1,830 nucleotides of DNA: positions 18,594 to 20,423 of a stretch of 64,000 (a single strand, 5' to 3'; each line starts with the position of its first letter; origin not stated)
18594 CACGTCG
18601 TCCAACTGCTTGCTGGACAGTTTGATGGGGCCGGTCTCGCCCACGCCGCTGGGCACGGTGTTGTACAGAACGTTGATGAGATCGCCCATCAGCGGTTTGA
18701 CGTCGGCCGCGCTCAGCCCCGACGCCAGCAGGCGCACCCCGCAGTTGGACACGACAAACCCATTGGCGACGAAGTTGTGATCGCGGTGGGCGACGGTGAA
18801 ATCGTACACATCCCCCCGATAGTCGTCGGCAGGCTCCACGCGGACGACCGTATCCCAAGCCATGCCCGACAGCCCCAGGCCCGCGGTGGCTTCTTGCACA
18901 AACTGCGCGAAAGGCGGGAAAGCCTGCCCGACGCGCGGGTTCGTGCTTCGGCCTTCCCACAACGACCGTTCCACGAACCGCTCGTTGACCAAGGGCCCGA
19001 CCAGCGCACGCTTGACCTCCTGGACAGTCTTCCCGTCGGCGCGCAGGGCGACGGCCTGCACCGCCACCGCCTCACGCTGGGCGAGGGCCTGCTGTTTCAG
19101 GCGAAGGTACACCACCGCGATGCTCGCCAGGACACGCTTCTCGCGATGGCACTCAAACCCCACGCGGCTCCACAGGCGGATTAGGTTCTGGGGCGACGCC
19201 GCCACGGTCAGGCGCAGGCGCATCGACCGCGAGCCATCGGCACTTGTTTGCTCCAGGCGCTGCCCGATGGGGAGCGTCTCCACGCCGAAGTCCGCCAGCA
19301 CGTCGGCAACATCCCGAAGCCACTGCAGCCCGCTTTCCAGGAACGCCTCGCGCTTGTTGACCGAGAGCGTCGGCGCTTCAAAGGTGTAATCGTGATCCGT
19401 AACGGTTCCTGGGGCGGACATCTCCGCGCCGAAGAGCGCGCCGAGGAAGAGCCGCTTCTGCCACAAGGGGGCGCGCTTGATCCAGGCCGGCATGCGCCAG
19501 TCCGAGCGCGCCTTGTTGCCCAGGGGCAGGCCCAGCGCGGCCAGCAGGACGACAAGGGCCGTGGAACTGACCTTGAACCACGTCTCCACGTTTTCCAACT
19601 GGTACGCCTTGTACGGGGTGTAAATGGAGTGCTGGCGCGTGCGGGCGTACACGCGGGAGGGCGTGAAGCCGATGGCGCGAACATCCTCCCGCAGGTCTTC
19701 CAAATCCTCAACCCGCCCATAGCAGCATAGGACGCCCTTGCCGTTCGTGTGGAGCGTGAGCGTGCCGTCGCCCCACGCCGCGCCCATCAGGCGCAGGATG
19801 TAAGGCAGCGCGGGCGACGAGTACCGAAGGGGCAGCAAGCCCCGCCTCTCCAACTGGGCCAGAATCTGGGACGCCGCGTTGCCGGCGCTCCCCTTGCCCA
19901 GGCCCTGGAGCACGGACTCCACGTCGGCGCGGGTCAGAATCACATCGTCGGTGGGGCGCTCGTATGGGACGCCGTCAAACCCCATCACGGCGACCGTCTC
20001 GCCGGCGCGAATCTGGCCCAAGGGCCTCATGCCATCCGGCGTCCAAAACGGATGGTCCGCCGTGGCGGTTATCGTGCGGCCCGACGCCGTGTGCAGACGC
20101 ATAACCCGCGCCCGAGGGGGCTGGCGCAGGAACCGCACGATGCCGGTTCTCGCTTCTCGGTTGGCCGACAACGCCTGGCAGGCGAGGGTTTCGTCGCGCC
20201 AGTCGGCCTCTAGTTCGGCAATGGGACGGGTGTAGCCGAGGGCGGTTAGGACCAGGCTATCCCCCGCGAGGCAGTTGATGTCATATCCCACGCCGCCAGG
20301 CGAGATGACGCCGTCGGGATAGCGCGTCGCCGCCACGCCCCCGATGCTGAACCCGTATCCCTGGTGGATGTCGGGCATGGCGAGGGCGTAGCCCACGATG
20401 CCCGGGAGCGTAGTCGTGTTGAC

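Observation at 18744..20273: Full-length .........-endonuclease intein inside bacterial rtcB, inserted immediately before the conserved RtcB Cys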

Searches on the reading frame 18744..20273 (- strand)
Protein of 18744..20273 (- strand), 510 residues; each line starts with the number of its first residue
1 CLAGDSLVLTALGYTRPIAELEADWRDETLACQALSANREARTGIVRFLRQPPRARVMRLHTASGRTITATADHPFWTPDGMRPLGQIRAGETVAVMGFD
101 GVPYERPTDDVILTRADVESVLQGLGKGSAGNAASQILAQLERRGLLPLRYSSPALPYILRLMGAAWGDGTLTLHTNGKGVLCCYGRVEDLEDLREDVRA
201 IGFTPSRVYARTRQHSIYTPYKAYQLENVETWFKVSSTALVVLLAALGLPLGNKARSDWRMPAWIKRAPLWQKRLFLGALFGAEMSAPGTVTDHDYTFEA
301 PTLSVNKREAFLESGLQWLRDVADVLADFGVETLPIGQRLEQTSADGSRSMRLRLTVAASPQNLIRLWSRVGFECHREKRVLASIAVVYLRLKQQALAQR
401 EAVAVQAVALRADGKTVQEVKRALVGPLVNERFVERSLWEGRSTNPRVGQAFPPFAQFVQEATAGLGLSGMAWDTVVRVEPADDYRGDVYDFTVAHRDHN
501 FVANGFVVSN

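Call 4: search_protein_families(library=pfam, proteins=[window:18744-20273:-], max_evalue=1)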
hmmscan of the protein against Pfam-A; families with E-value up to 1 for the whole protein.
window:18744-20273:- (510 aa): 2 families
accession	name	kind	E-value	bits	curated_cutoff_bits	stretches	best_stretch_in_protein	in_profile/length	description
PF14890.11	Intein_splicing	-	1.5e-13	51.2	35.8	1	17-510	11-155/155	Intein splicing domain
PF20444.3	DUF6703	-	0.0075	16.6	23.8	1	263-292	45-74/122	Family of unknown function (DUF6703)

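Call 5: search_protein_families(library=ncbifam, proteins=[window:18744-20273:-], max_evalue=1)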
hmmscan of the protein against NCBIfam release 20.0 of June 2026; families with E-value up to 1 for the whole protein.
window:18744-20273:- (510 aa): 11 families
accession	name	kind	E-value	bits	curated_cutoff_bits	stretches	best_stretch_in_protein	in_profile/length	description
NF038162.1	RtcB_rel_intein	exception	2.4e-126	423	1150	1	1-510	95-578/961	intein-containing RtcB family protein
NF003158.0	PRK04132.1-3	equivalog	1.8e-29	101.5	1750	2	128-510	908-1255/1437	replication factor C small subunit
NF005852.0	PRK07773.1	equivalog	1.2e-17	63.5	780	2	1-96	398-492/886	replicative DNA helicase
TIGR01445.1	intein_Nterm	domain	2.3e-10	41.3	24.5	1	1-78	1-83/83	intein N-terminal splicing region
TIGR01443.1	intein_Cterm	domain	3.4e-06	27.1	15.6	1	488-510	1-23/24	intein C-terminal splicing region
NF038098.1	GyrA_w_intein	exception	9.4e-06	23.8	1850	1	254-510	317-537/1232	intein-containing DNA gyrase subunit A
NF011418.0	PRK14845.1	equivalog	4.2e-05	21.5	756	2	483-510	449-474/1049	translation initiation factor IF-2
NF038136.1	rSAM_Rv_intein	exception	0.0001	21.4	700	1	1-93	76-165/574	intein-containing Rv2578c family radical SAM protein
NF045703.1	rSAM_Tes_intein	exception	0.00011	20.2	1700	2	472-510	572-610/1040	tetraether lipid synthase Tes, intein-containing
NF006207.0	PRK08332.1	equivalog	0.015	12.4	2400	1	54-99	945-990/1684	vitamin B12-dependent ribonucleotide reductase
NF011491.0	PRK14898.1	equivalog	0.11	10.5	783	1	45-78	140-173/860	DNA-directed RNA polymerase subunit A''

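Call 7: find_homologous_proteins(query=window:18744-20273:-, max_evalue=0.001)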
Query window:18744-20273:- (510 aa): 64 proteins with E <= 0.001 among 8000 candidates.
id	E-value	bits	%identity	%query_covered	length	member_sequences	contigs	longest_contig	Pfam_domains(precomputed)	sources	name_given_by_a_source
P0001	7.6e-229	779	67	100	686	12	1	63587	PF01139.23,PF14890.12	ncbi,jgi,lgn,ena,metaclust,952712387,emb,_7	metaclust:\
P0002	1.7e-189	649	40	100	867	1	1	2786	PF01139.23,PF14890.12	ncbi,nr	ncbi:RtcB family protein, partial [bacterium]|nr:RtcB family protein [bacterium]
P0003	4.0e-163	562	40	100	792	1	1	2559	PF01139.23,PF14890.12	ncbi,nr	ncbi:MAG: hypothetical protein FP833_08285, partial [Atribacteria sp.]|nr:hypothetical protein [Cand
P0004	5.3e-163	562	50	100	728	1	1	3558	PF01139.23,PF14890.12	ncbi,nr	ncbi:RtcB family protein, partial [Candidatus Poribacteria bacterium]|nr:RtcB family protein [Candid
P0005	9.5e-161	554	53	100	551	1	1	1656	PF14890.12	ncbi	ncbi:MAG: RNA-splicing ligase RtcB, partial [Anaerolineae bacterium]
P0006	1.1e-160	554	50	100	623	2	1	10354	PF01139.23,PF14890.12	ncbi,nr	ncbi:MAG: RNA-splicing ligase RtcB, partial [Chloroflexi bacterium]|nr:RNA-splicing ligase RtcB [Chl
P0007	3.5e-156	539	50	96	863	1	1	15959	PF01139.23,PF14890.12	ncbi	ncbi:MAG: RtcB family protein [Candidatus Poribacteria bacterium]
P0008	9.7e-155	534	50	99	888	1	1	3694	PF01139.23,PF14890.12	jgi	jgi:tRNA-splicing ligase RtcB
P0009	9.2e-152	525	50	100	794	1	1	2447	PF01139.23,PF14890.12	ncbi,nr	ncbi:MAG TPA: RtcB family protein, partial [Gemmataceae bacterium]|nr:RtcB family protein [Gemmatace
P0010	1.5e-151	524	50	95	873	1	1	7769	PF01139.23,PF14890.12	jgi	jgi:tRNA-splicing ligase RtcB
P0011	1.4e-147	511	49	100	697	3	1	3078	PF01139.23,PF14890.12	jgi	jgi:tRNA-splicing ligase RtcB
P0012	1.4e-145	504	51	100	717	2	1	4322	PF01139.23,PF14890.12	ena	-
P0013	3.5e-143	496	52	90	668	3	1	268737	PF01139.23,PF14890.12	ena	-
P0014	5.7e-141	489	49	96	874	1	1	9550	PF01139.23,PF14890.12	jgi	jgi:tRNA-splicing ligase RtcB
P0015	3.1e-140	487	46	100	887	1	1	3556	PF01139.23,PF14890.12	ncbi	ncbi:MAG: RtcB family protein, partial [Candidatus Omnitrophota bacterium]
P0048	5.6e-98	347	36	100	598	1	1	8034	PF01139.23,PF14528.12,PF14890.12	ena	-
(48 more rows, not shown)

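Call 17: find_related_loci(query=A1, collection=genome_contigs, flank=6000)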
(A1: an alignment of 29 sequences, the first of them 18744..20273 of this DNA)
Query A1 (510 aa) in genome_contigs; peptide patterns used: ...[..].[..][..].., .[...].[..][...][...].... (x = any residue, [..] = any of these).
599 stretches matched a pattern (row limit reached: there are more); 516 encode a relative of the query (tblastn E <= 1e-3); the best 80 are kept; 80 distinct loci.
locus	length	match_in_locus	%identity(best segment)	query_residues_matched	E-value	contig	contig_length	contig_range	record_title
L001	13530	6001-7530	83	1-510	0e+0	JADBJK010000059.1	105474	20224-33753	MAG: Chloroflexota bacterium isolate Tumba.bins.16 NODE_313_length_105474_cov_121.323, whole genome shotgun sequence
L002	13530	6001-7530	68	1-510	0e+0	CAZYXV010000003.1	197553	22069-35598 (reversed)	MAG TPA_asm: uncultured Anaerolineae bacterium isolate binchicken_co26_194 genome assembly, contig: NODE_52_length_19755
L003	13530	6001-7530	67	1-510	0e+0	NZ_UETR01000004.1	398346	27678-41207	Candidatus Amarolinea aalborgensis isolate MQ180409-418_S418_L100 4, whole genome shotgun sequence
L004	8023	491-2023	52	1-510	6e-180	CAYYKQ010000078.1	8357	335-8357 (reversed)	MAG TPA_asm: uncultured Anaerolineae bacterium isolate binchicken_co349_104 genome assembly, contig: NODE_3254_length_83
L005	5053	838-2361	52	1-510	0e+0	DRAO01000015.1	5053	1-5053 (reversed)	MAG TPA_asm: Chloroflexota bacterium isolate HyVt-206 Ga0116200_10007638, whole genome shotgun sequence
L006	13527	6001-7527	65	1-510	0e+0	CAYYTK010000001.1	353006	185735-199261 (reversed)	MAG TPA_asm: uncultured Anaerolineales bacterium isolate binchicken_co66_292 genome assembly, contig: NODE_19_length_353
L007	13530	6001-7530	51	1-510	6e-177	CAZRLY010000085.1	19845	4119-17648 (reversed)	MAG TPA_asm: uncultured bacterium isolate binchicken_co97_140 genome assembly, contig: NODE_11170_length_19845_cov_6.891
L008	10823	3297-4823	53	1-510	1e-173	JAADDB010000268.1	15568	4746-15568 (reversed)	MAG: Chloroflexota bacterium isolate L_MaxBin.078 contig-127_3899, whole genome shotgun sequence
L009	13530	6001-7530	50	1-510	4e-173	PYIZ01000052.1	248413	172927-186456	MAG: Candidatus Poribacteria bacterium isolate PCPOR2b Ga0206366_152, whole genome shotgun sequence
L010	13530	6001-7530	49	1-510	5e-172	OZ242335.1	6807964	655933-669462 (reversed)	MAG: Candidatus Poribacteria bacterium isolate 0e18bbbf-3c5b-4f4e-9be4-718f64127597 genome assembly, chromosome: 1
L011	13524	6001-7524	55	1-510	4e-171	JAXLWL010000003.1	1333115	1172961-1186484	MAG: Anaerolineae bacterium isolate STL-CHL22 C3.160.fa-3, whole genome shotgun sequence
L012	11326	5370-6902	55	1-510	4e-171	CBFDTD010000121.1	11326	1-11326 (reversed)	MAG TPA_asm: uncultured bacterium isolate SRR6823440_binner13_Refined_23 genome assembly, contig: ERZ650341.3643, whole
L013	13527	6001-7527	52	1-510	8e-171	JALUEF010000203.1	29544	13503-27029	MAG: Anaerolineales bacterium isolate S143_metabat1_scaf2bin.026 S143_NODE_584_length_29544_cov_2.184859, whole genome s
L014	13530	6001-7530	49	1-510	6e-169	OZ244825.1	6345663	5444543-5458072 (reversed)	MAG: Candidatus Poribacteria bacterium isolate 9ee73198-b11f-455e-92bc-43fc746e3fb5 genome assembly, chromosome: 1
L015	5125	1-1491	54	13-510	4e-172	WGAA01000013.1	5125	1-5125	MAG: Anaerolineae bacterium isolate S143_38 k151_113673, whole genome shotgun sequence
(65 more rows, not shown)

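Call 24: predict_structure(alignment_id=A1)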
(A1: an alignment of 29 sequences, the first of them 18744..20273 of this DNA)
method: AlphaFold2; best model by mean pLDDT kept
length: 510 residues; sequences in the alignment: 29
mean_pLDDT: 93.9   pTM: 0.91
mean pLDDT of the five models: 93.9, 93.7, 93.6, 93.0, 93.0
residues with pLDDT >= 90: 430; 70-90: 73; 50-70: 7; < 50: 0
segments of 3 or more residues with pLDDT < 50: none
pLDDT, mean of each block of 10 residues (from residue 1): 97 97 92 91 95 97 98 97 97 97 97 96 78 90 97 97 96 88 95 96 98 85 87 97 96 92 97 98 96 94 95 96 98 97 83 97 98 95 98 94 92 93 90 86 78 95 93 98 96 94 94
secondary structure, 60 per line:
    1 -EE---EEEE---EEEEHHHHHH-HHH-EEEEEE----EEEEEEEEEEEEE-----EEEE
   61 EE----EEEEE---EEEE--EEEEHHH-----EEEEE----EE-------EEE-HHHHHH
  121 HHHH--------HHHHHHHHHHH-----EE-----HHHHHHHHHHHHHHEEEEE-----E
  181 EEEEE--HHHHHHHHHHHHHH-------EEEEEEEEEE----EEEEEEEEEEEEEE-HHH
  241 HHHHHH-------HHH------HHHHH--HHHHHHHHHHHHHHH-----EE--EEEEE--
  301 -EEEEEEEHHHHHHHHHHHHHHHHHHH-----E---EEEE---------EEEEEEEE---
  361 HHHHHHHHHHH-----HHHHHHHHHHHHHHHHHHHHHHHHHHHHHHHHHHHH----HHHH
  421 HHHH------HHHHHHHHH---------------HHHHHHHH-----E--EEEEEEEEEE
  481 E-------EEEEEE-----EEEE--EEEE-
elements in order: E7-10 E14-17 H18-23 E29-34 E39-51 E57-62 E67-71 E75-78 E81-84 E93-97 E111-113 H115-124 H133-143 H156-169 E170-174 E180-185 H188-201 E209-218 E223-236 H238-246 H263-267 H270-284 E294-298 E302-308 H309-327 E337-340 E350-357 H361-371 H377-412 H417-424 H431-439 H455-462 E471-481 E489-494 E500-503 E506-509

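Call 27: fold_search(model_id=the predicted structure, library=pdb)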
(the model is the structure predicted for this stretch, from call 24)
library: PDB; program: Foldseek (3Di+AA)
matches with E <= 10: 818; with E <= 0.001: 37
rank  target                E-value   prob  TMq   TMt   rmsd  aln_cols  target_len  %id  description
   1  7qss                  1.0e-16  1.00  0.30  0.34  17.4       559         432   16  Crystal structure of homing endonuclease-associated TliVMA intein (C1A) (released 2022-03-30)
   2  7qsu                  3.7e-14  1.00  0.27  0.36  17.6       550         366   14  Crystal structure of homing endonuclease-associated TliVMA intein (C1A, d333-339) (released 2022-03-30)
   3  1dq3                  5.5e-14  1.00  0.32  0.35  15.1       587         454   14  CRYSTAL STRUCTURE OF AN ARCHAEAL INTEIN-ENCODED HOMING ENDONUCLEASE PI-PFUI (released 2000-07-05)
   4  2cw7                  1.7e-13  1.00  0.29  0.28  17.9       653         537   12  Crystal structure of intein homing endonuclease II (released 2006-04-18)
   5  1lws_A                6.1e-08  1.00  0.26  0.30  25.2       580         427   11  Crystal structure of the intein homing endonuclease PI-SceI bound to its recognition sequence (released 2002-09-27)
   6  1jva_B                2.8e-07  1.00  0.25  0.29  25.2       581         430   10  CRYSTAL STRUCTURE OF THE VMA1-DERIVED ENDONUCLEASE BEARING THE N AND C EXTEIN PROPEPTIDES (released 2002-08-29)
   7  1dfa                  1.1e-06  1.00  0.25  0.31  18.2       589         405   11  CRYSTAL STRUCTURE OF PI-SCEI IN C2 SPACE GROUP (released 1999-12-08)
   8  1lwt_A                2.5e-06  1.00  0.26  0.29  26.2       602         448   10  Crystal structure of the intein homing endonuclease PI-SceI bound to its substrate DNA (Ca2+ free) (released 2002-09-27)
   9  6frg                  3.2e-06  1.00  0.18  0.56   7.2       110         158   26  Crystal structure of G-1F mutant of Ssp DnaB Mini-Intein variant M86 (released 2019-01-30)
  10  5i0a                  8.8e-06  1.00  0.18  0.61   1.7        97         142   28  RecA mini intein in complex with cisplatin (released 2016-09-21)
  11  2in9                  1.0e-05  1.00  0.18  0.62   1.7        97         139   28  crystal structure of Mtu recA intein, splicing domain (released 2007-05-01)
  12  6frh_A                1.1e-05  1.00  0.18  0.55   1.4        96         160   30  Crystal structure of Ssp DnaB Mini-Intein variant M86 (released 2019-01-30)
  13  1um2_A                1.3e-05  1.00  0.25  0.29  27.3       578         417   11  Crystal Structure of the Vma1-Derived Endonuclease with the Ligated Extein Segment (released 2004-09-22)
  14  4o1r                  1.4e-05  1.00  0.18  0.61   1.5        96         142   27  Crystal structure of NpuDnaB intein (released 2014-03-19)
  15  6frh_B                1.8e-05  1.00  0.18  0.59   1.4        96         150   30  Crystal structure of Ssp DnaB Mini-Intein variant M86 (released 2019-01-30)
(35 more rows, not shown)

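Call 59: find_related_loci(query=A1, collection=viral_contigs, flank=4000)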
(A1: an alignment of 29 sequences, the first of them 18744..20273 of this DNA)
Query A1 (510 aa) in viral_contigs; peptide patterns used: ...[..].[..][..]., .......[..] (x = any residue, [..] = any of these).
165 stretches matched a pattern; 33 encode a relative of the query (tblastn E <= 1e-3); 33 distinct loci.
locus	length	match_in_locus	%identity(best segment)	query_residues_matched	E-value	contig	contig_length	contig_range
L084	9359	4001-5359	24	1-510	2e-27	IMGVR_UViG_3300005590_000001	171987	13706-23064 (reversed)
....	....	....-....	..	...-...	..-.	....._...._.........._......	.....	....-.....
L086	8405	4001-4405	26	1-118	2e-7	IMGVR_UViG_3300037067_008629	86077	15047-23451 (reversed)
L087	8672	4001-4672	21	254-510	1e-6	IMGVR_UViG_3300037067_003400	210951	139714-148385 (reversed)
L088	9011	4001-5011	32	1-510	1e-6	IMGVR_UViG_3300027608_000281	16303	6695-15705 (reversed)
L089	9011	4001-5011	32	1-510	1e-6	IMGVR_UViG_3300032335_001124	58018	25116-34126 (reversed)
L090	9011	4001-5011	32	1-510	1e-6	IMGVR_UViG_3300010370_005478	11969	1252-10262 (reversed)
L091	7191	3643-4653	32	1-510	1e-6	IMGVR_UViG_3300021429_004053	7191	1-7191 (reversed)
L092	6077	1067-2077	32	1-510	1e-6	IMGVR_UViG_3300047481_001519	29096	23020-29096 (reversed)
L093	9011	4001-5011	32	1-510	1e-6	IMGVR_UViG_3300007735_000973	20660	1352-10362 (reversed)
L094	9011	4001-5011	32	1-510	1e-6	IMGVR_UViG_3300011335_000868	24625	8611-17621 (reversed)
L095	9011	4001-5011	32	1-510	1e-6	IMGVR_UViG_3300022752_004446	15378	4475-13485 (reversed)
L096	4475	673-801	53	470-510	3e-6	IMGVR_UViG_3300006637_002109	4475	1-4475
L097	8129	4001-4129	53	470-510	3e-6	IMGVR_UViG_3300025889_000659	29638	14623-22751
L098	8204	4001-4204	38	433-510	4e-6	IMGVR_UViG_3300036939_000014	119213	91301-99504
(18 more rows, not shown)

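Call 68: search_protein_representatives(protein=window:18744-20273:-)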
Query: 510 residues. Proteins with E-value up to 0.001 (for the whole library): 932; up to 1e-10: 435; up to 1e-30: 161. The best 150 are listed.
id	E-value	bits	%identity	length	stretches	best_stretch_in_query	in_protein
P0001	2.4e-229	778.8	67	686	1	1-510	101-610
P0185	4.6e-157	540.4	51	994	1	1-510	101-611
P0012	4.4e-146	504.2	51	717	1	1-510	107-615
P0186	5.3e-145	500.6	34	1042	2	1-510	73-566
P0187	1.0e-142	493.0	46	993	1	1-510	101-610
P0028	8.3e-132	457.1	46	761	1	1-510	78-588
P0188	2.8e-124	432.2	42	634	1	1-510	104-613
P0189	2.4e-123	429.2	44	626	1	49-510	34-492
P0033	1.7e-120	419.8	45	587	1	1-480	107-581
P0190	6.2e-116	404.7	46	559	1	19-510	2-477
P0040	2.6e-115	402.7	44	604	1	1-510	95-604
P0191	1.2e-112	393.9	47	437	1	118-510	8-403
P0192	3.4e-112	392.4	39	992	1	1-510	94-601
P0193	5.8e-109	381.7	39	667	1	1-510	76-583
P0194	6.2e-107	375.0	49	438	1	156-510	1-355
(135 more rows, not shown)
